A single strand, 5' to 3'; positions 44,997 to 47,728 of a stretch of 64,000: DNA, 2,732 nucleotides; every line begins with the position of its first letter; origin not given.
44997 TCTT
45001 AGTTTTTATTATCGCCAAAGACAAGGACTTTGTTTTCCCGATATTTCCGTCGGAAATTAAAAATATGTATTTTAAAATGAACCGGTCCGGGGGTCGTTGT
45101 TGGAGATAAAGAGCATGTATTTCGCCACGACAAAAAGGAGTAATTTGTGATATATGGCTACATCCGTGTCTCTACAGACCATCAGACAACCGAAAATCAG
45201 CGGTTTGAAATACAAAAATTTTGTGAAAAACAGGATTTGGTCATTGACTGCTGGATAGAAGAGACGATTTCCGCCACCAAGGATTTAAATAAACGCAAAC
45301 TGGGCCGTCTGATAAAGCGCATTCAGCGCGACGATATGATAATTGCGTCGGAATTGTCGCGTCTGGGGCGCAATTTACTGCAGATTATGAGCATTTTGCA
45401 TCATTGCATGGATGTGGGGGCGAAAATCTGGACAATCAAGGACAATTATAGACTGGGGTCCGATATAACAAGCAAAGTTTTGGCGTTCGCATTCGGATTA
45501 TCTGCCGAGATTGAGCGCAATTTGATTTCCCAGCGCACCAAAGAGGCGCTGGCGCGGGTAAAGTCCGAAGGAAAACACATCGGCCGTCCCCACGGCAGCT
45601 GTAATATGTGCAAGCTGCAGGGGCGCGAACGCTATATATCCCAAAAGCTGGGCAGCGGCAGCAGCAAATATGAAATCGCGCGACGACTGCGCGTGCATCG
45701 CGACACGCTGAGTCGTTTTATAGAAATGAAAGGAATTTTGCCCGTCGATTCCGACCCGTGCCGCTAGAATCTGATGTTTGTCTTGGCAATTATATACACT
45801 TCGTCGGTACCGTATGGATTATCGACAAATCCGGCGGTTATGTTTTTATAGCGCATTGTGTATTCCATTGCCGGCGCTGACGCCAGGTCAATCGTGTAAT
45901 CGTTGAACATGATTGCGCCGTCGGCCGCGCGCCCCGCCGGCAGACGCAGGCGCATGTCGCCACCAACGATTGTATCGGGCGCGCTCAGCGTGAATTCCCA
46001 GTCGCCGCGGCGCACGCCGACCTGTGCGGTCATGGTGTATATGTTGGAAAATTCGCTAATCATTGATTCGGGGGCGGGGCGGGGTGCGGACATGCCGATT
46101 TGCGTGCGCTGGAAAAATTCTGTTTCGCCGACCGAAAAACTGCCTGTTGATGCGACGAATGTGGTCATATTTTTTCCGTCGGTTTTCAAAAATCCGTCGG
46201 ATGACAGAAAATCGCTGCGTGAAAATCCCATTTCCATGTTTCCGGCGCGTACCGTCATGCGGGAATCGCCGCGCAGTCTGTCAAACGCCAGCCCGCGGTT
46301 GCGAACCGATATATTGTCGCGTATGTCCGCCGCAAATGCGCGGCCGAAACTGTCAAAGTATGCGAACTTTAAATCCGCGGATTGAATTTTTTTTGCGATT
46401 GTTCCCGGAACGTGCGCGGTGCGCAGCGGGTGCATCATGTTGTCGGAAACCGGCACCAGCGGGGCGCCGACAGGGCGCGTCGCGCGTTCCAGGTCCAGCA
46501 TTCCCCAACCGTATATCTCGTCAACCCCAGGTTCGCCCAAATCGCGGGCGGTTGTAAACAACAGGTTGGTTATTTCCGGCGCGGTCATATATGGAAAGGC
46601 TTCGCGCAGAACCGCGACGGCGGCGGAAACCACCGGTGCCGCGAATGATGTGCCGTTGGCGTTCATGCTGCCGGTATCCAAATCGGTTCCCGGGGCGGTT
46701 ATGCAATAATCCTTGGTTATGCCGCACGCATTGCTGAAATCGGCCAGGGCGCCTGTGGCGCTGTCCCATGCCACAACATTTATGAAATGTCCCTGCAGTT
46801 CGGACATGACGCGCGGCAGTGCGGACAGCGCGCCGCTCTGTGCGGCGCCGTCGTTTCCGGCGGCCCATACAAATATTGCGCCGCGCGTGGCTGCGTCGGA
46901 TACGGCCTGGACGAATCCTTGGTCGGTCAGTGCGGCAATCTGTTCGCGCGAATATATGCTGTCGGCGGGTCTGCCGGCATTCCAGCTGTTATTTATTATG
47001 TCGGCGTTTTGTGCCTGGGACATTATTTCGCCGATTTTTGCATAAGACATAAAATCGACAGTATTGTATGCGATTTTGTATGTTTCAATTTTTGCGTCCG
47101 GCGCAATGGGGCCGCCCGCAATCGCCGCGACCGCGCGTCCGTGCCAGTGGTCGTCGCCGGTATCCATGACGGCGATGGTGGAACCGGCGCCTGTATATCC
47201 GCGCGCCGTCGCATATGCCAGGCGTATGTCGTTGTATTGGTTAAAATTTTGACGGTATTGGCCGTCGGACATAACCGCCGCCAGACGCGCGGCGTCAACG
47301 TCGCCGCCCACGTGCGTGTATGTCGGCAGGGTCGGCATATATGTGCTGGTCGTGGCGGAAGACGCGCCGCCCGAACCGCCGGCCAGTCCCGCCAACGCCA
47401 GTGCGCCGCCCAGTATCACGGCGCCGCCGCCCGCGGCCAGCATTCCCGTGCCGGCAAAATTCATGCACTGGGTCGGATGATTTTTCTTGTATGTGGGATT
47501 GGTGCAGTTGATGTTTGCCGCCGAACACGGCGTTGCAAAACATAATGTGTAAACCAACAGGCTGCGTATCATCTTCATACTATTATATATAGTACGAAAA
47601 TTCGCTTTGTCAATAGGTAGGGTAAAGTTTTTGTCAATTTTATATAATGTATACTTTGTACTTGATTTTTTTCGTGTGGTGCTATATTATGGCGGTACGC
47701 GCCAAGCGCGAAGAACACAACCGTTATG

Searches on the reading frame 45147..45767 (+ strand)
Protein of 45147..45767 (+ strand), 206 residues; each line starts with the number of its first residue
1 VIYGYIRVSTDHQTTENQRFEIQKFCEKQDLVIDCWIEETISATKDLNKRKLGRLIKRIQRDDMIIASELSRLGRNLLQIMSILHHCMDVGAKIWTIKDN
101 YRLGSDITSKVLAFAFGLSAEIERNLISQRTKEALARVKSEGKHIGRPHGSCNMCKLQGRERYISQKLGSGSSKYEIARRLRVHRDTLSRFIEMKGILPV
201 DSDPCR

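Call 52: search_protein_families(library=pfam, proteins=[window:45147-45767:+], max_evalue=0.001)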
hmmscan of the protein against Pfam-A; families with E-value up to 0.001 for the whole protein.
window:45147-45767:+ (206 aa): 1 family
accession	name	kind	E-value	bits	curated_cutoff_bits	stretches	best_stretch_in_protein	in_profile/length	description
PF00239.26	Resolvase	-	1.9e-32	112.8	23.3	1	2-143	1-144/145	Resolvase, N terminal domain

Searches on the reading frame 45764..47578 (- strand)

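Call 52: search_protein_families(library=pfam, proteins=[window:45764-47578:-], max_evalue=0.001)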
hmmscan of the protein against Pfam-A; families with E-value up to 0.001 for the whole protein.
window:45764-47578:- (604 aa): 1 family
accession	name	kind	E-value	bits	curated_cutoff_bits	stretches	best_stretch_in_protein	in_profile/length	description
PF00082.27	Peptidase_S8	-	2.9e-31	109.3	21.8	1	141-359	51-288/288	Subtilase family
